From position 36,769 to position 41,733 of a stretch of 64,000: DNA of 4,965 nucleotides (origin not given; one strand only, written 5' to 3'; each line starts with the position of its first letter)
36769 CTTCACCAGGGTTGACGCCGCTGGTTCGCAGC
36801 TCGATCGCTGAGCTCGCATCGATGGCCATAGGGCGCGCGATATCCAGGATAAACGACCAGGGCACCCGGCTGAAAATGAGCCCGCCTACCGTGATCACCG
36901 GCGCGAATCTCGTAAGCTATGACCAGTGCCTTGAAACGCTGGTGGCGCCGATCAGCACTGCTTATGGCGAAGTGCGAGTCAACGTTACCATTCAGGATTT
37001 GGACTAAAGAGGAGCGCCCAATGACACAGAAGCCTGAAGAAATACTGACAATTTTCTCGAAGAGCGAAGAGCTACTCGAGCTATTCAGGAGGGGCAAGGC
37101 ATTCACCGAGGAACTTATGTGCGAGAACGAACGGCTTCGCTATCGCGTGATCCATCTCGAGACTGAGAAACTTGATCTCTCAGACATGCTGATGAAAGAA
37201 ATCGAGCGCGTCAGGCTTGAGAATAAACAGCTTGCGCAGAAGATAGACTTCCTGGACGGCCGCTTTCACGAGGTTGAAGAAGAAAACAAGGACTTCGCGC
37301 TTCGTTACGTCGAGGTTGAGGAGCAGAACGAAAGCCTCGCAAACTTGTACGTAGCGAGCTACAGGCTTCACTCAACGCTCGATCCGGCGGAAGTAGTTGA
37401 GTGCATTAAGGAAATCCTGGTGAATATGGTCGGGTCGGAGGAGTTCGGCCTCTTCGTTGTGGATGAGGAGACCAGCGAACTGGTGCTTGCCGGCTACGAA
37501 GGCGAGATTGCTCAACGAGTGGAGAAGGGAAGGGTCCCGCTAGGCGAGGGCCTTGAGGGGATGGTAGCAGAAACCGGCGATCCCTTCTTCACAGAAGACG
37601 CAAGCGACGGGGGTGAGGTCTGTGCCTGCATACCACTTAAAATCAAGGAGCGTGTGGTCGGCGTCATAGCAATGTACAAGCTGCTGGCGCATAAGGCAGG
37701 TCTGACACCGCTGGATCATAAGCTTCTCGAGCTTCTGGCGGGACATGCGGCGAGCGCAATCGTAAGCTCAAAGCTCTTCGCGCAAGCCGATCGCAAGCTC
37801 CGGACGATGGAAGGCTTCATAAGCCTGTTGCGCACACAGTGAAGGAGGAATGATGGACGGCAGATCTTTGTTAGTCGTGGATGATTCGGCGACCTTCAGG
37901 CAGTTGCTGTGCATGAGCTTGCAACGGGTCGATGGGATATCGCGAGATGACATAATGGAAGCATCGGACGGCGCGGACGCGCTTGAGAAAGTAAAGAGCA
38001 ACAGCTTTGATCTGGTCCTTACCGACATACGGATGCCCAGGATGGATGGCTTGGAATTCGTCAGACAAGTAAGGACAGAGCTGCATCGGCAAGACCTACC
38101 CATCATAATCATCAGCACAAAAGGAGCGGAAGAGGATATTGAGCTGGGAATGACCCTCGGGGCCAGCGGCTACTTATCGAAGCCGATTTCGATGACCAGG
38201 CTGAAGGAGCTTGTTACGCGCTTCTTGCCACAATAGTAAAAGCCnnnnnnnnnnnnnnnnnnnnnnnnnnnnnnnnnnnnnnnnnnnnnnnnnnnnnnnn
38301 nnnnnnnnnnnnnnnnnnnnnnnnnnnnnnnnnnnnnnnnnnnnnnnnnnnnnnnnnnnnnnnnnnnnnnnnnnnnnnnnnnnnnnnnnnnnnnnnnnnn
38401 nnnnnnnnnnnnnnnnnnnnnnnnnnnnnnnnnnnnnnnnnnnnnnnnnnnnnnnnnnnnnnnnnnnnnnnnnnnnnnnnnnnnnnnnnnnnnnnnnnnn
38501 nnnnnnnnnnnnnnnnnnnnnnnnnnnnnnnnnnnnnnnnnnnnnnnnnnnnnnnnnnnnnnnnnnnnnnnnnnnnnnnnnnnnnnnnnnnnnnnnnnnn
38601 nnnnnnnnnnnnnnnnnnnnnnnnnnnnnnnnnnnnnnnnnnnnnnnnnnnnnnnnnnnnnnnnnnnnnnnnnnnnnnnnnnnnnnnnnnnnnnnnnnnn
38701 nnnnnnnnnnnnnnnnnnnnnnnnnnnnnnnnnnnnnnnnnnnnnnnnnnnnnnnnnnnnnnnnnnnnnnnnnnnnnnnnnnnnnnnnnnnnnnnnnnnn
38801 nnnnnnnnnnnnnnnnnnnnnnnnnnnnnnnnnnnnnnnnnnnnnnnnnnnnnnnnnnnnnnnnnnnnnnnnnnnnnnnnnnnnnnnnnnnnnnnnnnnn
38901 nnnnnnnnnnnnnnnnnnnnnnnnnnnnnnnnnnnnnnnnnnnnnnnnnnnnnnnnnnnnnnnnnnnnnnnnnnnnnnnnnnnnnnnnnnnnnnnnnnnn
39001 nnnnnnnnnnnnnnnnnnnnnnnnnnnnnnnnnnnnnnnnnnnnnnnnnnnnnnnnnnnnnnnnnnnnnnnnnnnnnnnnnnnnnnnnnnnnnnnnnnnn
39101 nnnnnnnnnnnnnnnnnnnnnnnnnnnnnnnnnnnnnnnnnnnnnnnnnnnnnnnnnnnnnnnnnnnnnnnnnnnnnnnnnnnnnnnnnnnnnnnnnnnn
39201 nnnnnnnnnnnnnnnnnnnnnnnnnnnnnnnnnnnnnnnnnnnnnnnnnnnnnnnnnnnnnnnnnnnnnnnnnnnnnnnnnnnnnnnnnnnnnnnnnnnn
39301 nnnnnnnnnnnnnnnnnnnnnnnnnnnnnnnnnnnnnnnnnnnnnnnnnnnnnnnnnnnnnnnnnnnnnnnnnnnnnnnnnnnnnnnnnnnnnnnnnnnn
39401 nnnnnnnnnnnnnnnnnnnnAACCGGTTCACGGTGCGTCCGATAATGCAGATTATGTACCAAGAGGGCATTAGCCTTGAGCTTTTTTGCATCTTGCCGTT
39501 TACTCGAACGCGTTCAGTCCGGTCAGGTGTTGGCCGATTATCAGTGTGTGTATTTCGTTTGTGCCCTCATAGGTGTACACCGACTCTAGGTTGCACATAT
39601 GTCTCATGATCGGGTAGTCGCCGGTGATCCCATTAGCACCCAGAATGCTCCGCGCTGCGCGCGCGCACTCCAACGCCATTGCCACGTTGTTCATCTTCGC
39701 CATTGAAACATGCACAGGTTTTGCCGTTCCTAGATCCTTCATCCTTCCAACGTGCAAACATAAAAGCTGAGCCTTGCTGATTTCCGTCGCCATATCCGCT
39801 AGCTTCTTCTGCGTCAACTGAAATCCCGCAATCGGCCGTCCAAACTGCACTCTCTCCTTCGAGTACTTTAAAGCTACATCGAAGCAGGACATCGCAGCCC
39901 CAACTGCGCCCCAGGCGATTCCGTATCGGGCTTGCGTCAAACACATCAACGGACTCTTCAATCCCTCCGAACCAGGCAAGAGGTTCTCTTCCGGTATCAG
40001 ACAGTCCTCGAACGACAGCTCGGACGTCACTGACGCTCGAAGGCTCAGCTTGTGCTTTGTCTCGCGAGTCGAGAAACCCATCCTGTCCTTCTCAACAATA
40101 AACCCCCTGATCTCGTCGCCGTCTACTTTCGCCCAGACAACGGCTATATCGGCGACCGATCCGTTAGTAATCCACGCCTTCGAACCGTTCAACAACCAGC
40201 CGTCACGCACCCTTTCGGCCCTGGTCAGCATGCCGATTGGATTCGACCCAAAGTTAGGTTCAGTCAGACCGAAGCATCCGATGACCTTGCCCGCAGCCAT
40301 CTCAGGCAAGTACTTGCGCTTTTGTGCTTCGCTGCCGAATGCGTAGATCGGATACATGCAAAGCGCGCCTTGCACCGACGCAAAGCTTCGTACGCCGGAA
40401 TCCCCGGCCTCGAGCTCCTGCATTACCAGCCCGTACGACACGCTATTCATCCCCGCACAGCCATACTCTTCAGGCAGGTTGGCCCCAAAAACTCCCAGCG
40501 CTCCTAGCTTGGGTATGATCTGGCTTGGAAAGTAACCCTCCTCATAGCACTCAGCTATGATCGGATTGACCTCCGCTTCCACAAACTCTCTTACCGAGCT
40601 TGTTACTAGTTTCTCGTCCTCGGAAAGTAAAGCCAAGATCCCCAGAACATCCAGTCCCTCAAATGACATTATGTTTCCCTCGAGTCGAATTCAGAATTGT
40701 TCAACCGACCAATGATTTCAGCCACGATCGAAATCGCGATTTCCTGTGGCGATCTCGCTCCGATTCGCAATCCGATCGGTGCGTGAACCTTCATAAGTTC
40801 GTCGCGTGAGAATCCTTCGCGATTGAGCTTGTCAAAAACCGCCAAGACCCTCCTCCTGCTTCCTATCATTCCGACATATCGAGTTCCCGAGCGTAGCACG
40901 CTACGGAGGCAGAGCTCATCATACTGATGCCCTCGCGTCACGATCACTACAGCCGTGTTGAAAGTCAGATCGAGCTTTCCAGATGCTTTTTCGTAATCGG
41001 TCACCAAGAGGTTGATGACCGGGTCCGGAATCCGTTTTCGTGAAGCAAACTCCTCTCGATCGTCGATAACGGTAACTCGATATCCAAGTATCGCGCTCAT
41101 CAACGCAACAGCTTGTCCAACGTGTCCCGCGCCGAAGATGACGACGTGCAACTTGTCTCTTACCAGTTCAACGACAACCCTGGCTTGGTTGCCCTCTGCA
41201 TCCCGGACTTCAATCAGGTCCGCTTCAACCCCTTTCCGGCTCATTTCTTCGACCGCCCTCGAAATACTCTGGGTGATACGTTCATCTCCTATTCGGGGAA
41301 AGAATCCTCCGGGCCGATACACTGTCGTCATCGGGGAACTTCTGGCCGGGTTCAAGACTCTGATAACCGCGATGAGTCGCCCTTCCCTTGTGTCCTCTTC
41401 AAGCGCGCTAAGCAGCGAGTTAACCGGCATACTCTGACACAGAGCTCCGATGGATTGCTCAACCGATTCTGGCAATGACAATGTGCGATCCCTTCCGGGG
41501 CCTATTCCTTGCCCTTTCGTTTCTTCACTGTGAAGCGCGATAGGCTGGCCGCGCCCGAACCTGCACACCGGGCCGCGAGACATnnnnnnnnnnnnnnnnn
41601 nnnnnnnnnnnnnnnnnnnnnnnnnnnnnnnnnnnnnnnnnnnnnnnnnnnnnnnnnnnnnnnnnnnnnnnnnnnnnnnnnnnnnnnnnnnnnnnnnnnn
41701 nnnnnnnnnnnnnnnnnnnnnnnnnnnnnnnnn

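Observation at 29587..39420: Ten-gene chemosensory module with non-motility-type accessories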

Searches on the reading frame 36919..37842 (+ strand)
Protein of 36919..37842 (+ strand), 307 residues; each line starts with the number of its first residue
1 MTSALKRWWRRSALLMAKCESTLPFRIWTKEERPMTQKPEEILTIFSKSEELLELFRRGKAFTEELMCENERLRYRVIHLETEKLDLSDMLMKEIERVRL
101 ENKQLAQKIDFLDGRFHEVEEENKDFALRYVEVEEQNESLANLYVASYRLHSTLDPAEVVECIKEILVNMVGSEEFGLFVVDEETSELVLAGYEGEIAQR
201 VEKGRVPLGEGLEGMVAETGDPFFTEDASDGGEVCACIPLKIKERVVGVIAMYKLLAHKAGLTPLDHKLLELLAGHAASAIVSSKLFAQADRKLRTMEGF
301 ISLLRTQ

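Call 3: search_protein_families(library=pfam, proteins=[window:36919-37842:+], max_evalue=0.01)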
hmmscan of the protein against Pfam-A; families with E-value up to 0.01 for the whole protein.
window:36919-37842:+ (307 aa): 3 families
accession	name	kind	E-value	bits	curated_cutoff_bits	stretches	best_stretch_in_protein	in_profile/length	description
PF13185.12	GAF_2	-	1.3e-13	51.7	28.6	1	154-281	2-135/136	GAF domain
PF13492.12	GAF_3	-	2.6e-10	41.2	27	1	156-281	2-127/129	GAF domain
PF01590.32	GAF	-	0.0008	20.4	22.4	1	199-281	37-133/133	GAF domain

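Call 7: search_protein_families(library=ncbifam, proteins=[window:37021-37842:+], max_evalue=0.001)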
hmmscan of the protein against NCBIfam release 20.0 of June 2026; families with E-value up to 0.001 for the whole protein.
window:37021-37842:+ (273 aa): 1 family
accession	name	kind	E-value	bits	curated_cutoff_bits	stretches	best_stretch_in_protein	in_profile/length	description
NF047786.1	his_kin_MadS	equivalog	0.0004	19.6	500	0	201-263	130-190/434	MadS family sensor histidine kinase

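Call 21: search_solved_structures(query=window:37021-37842:+, max_evalue=1, show_alignments=2)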
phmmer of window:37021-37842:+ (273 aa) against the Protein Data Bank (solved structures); distinct sequences matched with E-value up to 1: 15.
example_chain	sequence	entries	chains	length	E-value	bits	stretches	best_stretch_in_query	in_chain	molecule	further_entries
5w10_A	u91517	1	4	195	0.00038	23.3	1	101-197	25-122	cGMP-specific phosphodiesterase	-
1ykd_A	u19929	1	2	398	0.004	20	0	92-188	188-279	adenylate cyclase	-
3trc_A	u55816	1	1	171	0.0041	19.9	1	133-194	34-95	Phosphoenolpyruvate-protein phosphotransferase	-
4g3k_A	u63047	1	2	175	0.0081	19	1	106-204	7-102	Transcriptional regulator nlh1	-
4g3w_A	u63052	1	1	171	0.011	18.6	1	106-204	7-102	Transcriptional regulator nlh1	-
6qzq_A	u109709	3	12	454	0.039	16.7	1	101-225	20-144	CRISPR-associated (Cas) DxTHG family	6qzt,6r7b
6r9r_B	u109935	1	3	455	0.039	16.7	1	101-225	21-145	CRISPR-associated (Cas) DxTHG family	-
10dq_H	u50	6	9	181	0.06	16.1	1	32-118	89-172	Inner kinetochore subunit MCM16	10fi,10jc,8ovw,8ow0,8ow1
2vjw_A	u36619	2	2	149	0.061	16.1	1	151-260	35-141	GAF FAMILY PROTEIN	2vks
6oua_H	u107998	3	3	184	0.062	16.1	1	32-118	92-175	Inner kinetochore subunit MCM16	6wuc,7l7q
3mmh_A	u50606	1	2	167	0.066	16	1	138-215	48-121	Methionine-R-sulfoxide reductase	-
3t97_C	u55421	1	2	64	0.31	13.8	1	56-87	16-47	Nuclear pore glycoprotein p62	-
5h1x_A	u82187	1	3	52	0.31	13.8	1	56-87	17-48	Nuclear pore glycoprotein p62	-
3gby_A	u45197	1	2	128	0.46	13.2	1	197-241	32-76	Uncharacterized protein CT1051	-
1xwm_A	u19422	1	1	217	0.95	12.2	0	56-121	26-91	phosphate uptake regulator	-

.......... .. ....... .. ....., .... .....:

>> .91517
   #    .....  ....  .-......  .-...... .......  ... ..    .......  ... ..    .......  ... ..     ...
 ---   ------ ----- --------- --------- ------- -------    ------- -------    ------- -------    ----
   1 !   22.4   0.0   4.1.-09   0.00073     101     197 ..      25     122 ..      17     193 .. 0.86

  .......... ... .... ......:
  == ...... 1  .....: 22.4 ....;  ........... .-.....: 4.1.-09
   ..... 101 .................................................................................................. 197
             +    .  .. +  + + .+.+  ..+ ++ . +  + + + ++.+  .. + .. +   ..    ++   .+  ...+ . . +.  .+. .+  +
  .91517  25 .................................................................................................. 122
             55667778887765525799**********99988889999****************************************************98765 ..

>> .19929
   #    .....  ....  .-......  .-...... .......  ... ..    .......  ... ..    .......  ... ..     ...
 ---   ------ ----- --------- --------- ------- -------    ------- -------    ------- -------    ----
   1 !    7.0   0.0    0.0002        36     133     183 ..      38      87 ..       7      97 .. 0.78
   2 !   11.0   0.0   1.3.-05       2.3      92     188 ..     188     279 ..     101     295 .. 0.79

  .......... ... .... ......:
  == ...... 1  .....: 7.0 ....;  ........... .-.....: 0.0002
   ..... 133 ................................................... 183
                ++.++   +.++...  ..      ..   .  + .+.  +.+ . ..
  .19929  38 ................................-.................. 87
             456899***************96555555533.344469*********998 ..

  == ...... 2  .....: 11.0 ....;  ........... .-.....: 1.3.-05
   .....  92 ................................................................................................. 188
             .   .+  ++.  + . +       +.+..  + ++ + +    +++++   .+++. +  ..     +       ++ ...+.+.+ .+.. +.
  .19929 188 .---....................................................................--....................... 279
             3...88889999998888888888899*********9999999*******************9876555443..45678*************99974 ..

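Call 31: find_homologous_proteins(query=window:37021-37842:+)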
Query window:37021-37842:+ (273 aa): 5317 proteins with E <= 0.001 among 8000 candidates; the best 120 are listed.
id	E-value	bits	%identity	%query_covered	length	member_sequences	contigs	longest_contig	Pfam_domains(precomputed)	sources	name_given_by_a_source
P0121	6.5e-158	542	92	100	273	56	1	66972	PF13185.13,PF13492.13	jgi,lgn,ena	-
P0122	3.4e-143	494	83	100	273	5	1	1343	PF13185.13,PF13492.13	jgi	-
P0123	2.5e-141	488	82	100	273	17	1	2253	PF13185.13,PF13492.13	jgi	-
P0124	7.7e-140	483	81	100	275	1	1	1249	PF13185.13,PF13492.13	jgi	jgi:putative methionine-R-sulfoxide reductase with GAF domain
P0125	1.6e-138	478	80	100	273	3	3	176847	PF13185.13,PF13492.13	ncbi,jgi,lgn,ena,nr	ncbi:MAG TPA: GAF domain-containing protein [Blastocatellia bacterium]|nr:GAF domain-containing prot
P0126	1.1e-137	476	80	100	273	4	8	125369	PF13185.13,PF13492.13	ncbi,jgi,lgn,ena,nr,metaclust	ncbi:MAG: diguanylate phosphodiesterase [Blastocatellia bacterium AA13]|nr:MAG: diguanylate phosphod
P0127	1.6e-137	475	78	100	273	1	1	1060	PF13185.13,PF13492.13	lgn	-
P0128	3.5e-137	474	80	100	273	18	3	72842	PF13185.13,PF13492.13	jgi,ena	jgi:putative methionine-R-sulfoxide reductase with GAF domain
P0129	1.9e-136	472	77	100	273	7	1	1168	PF13185.13,PF13492.13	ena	-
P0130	2.9e-136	471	77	100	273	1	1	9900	PF13185.13,PF13492.13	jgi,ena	-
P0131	5.5e-136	470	78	100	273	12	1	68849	PF13185.13,PF13492.13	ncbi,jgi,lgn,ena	-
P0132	1.2e-135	469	78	100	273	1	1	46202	PF13185.13,PF13492.13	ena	-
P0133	1.8e-135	468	78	100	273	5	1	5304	PF13185.13,PF13492.13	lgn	-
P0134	3.8e-135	467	77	100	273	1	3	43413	PF13185.13,PF13492.13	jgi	jgi:hypothetical protein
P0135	2.2e-134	465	75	100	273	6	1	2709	PF13185.13,PF01590.33,PF13492.13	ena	-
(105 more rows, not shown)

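Call 41: predict_structure(alignment_id=A2)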
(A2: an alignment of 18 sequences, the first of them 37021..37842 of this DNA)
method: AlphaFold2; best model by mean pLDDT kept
length: 273 residues; sequences in the alignment: 18
mean_pLDDT: 83.0   pTM: 0.56
mean pLDDT of the five models: 83.0, 82.0, 78.2, 75.3, 74.6
residues with pLDDT >= 90: 69; 70-90: 170; 50-70: 32; < 50: 2
segments of 3 or more residues with pLDDT < 50: none
pLDDT, mean of each block of 10 residues (from residue 1): 67 85 92 94 91 90 93 94 93 86 79 79 86 83 87 86 66 84 89 60 87 89 79 88 87 73 63 54
secondary structure, 60 per line:
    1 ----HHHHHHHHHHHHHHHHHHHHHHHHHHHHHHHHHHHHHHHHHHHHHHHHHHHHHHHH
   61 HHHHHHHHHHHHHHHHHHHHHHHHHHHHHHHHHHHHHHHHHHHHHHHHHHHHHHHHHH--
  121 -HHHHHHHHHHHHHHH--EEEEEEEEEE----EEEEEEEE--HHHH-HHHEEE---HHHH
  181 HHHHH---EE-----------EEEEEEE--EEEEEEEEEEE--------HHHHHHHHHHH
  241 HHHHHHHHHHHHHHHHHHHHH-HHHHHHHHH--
elements in order: H5-118 H122-136 E139-148 E153-160 H163-166 E171-173 H177-185 E202-208 E211-221 H230-261 H263-271

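Call 62: fold_search(model_id=the predicted structure, library=pdb)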
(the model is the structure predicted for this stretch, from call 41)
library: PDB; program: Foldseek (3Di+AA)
matches with E <= 10: 769; with E <= 0.001: 148
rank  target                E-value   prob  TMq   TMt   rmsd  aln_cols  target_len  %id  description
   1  5w10_B                2.9e-10  1.00  0.46  0.70   3.7       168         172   22  Lcd1 GAF domain in complex with cAMP ligand (released 2017-06-28)
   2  5w10_A                5.0e-10  1.00  0.46  0.70   3.5       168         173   23  Lcd1 GAF domain in complex with cAMP ligand (released 2017-06-28)
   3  5w10_C                1.1e-09  1.00  0.46  0.71   3.8       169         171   21  Lcd1 GAF domain in complex with cAMP ligand (released 2017-06-28)
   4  5w10_D                1.2e-09  1.00  0.46  0.71   3.8       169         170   21  Lcd1 GAF domain in complex with cAMP ligand (released 2017-06-28)
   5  3ci6_B                9.9e-09  1.00  0.46  0.73   3.3       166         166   16  Crystal structure of the GAF domain from Acinetobacter phosphoenolpyruvate-protein phosphotransferase (released 2008-05-13)
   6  3oov_A                3.8e-08  1.00  0.44  0.69   4.0       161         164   20  Crystal structure of a methyl-accepting chemotaxis protein, residues 122 to 287 (released 2010-09-08)
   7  3trc                  5.4e-08  1.00  0.48  0.75   3.5       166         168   20  Structure of the GAF domain from a phosphoenolpyruvate-protein phosphotransferase (ptsP) from Coxiella burnetii (released 2011-09-28)
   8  3lfv_A                1.7e-07  1.00  0.48  0.34   4.5       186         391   19  crystal structure of unliganded PDE5A GAF domain (released 2010-09-22)
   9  4mcw_B                1.9e-07  1.00  0.45  0.35   4.4       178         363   20  Crystal structure of a HD-GYP domain (a cyclic-di-GMP phosphodiesterase) containing a tri-nuclear metal centre (released 2014-02-19)
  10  3mmh_A                2.0e-07  1.00  0.43  0.67   3.6       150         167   21  X-ray structure of free methionine-R-sulfoxide reductase from neisseria meningitidis in complex with its substrate (released 2010-05-19)
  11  3ci6_A                2.4e-07  1.00  0.47  0.78   3.5       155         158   16  Crystal structure of the GAF domain from Acinetobacter phosphoenolpyruvate-protein phosphotransferase (released 2008-05-13)
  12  3lfv_B                2.4e-07  1.00  0.48  0.35   6.2       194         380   19  crystal structure of unliganded PDE5A GAF domain (released 2010-09-22)
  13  4mcw_A                2.8e-07  1.00  0.44  0.34   4.6       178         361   19  Crystal structure of a HD-GYP domain (a cyclic-di-GMP phosphodiesterase) containing a tri-nuclear metal centre (released 2014-02-19)
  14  3oov_B                4.0e-07  1.00  0.43  0.68   4.2       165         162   19  Crystal structure of a methyl-accepting chemotaxis protein, residues 122 to 287 (released 2010-09-08)
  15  3mf0_A                6.4e-07  1.00  0.49  0.36   6.4       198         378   19  Crystal structure of PDE5A GAF domain (89-518) (released 2010-09-22)
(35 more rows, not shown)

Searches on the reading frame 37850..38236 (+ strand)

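Call 3: search_protein_families(library=pfam, proteins=[window:37850-38236:+], max_evalue=0.01)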
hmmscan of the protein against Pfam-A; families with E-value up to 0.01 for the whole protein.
window:37850-38236:+ (128 aa): 1 family
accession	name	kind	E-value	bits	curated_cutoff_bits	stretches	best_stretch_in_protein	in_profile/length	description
PF00072.30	Response_reg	-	2.2e-27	95.9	30.2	1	8-122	2-110/111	Response regulator receiver domain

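Call 7: search_protein_families(library=ncbifam, proteins=[window:37850-38236:+], max_evalue=0.001)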
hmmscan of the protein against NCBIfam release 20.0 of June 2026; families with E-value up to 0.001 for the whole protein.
window:37850-38236:+ (128 aa): 98 families (the best 25 are shown)
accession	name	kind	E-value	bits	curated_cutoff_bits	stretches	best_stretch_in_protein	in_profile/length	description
NF007969.0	PRK10693.1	equivalog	2e-22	79.7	329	1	3-126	6-124/337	two-component system response regulator RssB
NF007901.0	PRK10610.1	equivalog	5.1e-22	78.4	189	1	7-123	8-121/129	chemotaxis response regulator CheY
NF011874.0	PRK15347.1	equivalog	3.4e-21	75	852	1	7-122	693-806/921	two component system sensor kinase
NF040534.1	resp_reg_YycF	equivalog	1.2e-20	73.8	340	1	6-123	2-109/231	response regulator YycF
TIGR02154.1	PhoB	equivalog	7.2e-20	71.2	296.2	1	5-119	3-113/226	phosphate regulon transcriptional regulator PhoB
NF033120.0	vanR_FM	exception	7.7e-20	71.5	460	1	5-118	4-110/231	vancomycin resistance response regulator transcription factor, VanR-F/VanR-M family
NF045944.1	ResRegRpaBCyano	equivalog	9.4e-20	71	330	1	8-123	1-109/229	response regulator transcription factor RpaB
NF008318.0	PRK11107.1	equivalog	2.6e-19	68.8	890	1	7-127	670-786/920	two-component sensor histidine kinase BarA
NF053854.1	RespRegPhoBBctds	equivalog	4.2e-19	68.8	270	1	7-119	1-108/225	two-component system response regulator PhoB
NF001965.0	PRK00742.1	subfamily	6.9e-19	68.3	293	1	7-115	6-111/357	chemotaxis-specific protein-glutamate methyltransferase CheB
NF007135.0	PRK09581.1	equivalog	2.8e-18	66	474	1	7-118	5-112/457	PleD family two-component system response regulator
NF008099.0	PRK10841.1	equivalog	3.3e-18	64.9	920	1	6-124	826-938/949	two-component system sensor histidine kinase RcsC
NF041733.1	resp_reg_CseB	equivalog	1.5e-17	63.8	350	1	6-119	2-108/228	two-component system response regulator CseB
NF045505.1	RR_RssB_Pseudo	equivalog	1.9e-17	63.4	700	1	6-115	7-110/394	two-component system response regulator RssB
NF051850.1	RespRegRprY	equivalog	8.1e-17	61.4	370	1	37-119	33-113/234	response regulator transcription factor RprY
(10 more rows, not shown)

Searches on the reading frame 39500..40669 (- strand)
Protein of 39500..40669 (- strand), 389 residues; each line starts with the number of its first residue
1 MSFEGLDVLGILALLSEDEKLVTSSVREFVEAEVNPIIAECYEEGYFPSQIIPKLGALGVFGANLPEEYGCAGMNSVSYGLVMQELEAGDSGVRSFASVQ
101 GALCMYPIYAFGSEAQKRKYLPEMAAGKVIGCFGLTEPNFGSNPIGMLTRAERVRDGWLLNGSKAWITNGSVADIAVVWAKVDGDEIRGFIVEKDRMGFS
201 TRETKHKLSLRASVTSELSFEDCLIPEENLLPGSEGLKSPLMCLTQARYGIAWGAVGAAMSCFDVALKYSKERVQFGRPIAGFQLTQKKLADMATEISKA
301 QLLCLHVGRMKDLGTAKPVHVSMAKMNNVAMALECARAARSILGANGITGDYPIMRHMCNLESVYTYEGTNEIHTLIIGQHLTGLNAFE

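Call 6: search_protein_families(library=pfam, proteins=[window:39500-40669:-], max_evalue=0.001)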
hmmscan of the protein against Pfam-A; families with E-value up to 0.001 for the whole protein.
window:39500-40669:- (389 aa): 4 families
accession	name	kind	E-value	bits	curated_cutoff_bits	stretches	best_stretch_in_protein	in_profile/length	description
PF02771.21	Acyl-CoA_dh_N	-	6e-38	130.1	22.9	1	16-128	1-113/113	Acyl-CoA dehydrogenase, N-terminal domain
PF00441.29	Acyl-CoA_dh_1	-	1.7e-37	129.3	22.4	1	235-382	2-149/150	Acyl-CoA dehydrogenase, C-terminal domain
PF02770.24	Acyl-CoA_dh_M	-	3.8e-22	78.7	33.3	1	132-223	1-97/97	Acyl-CoA dehydrogenase, middle domain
PF08028.16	Acyl-CoA_dh_2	-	9.7e-14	52.2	22.7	1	250-371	2-133/134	Acyl-CoA dehydrogenase, C-terminal domain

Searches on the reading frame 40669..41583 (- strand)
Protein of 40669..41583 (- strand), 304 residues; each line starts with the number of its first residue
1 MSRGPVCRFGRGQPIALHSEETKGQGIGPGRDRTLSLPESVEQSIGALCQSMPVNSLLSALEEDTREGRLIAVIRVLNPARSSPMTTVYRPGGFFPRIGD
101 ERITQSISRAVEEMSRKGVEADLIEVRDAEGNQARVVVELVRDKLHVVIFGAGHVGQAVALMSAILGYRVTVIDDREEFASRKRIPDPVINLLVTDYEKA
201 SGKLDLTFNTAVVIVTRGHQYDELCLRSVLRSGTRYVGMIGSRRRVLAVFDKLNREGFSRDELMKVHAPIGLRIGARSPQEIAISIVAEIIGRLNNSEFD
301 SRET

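Call 6: search_protein_families(library=pfam, proteins=[window:40669-41583:-], max_evalue=0.001)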
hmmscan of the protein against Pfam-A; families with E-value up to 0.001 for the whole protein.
window:40669-41583:- (304 aa): 2 families
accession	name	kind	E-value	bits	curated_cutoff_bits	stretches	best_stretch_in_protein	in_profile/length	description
PF13478.12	XdhC_C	-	1.1e-43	149.2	29.7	1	147-290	1-125/125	XdhC Rossmann domain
PF07992.20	Pyr_redox_2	-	0.00055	19.9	26.1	1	142-218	142-212/291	Pyridine nucleotide-disulphide oxidoreductase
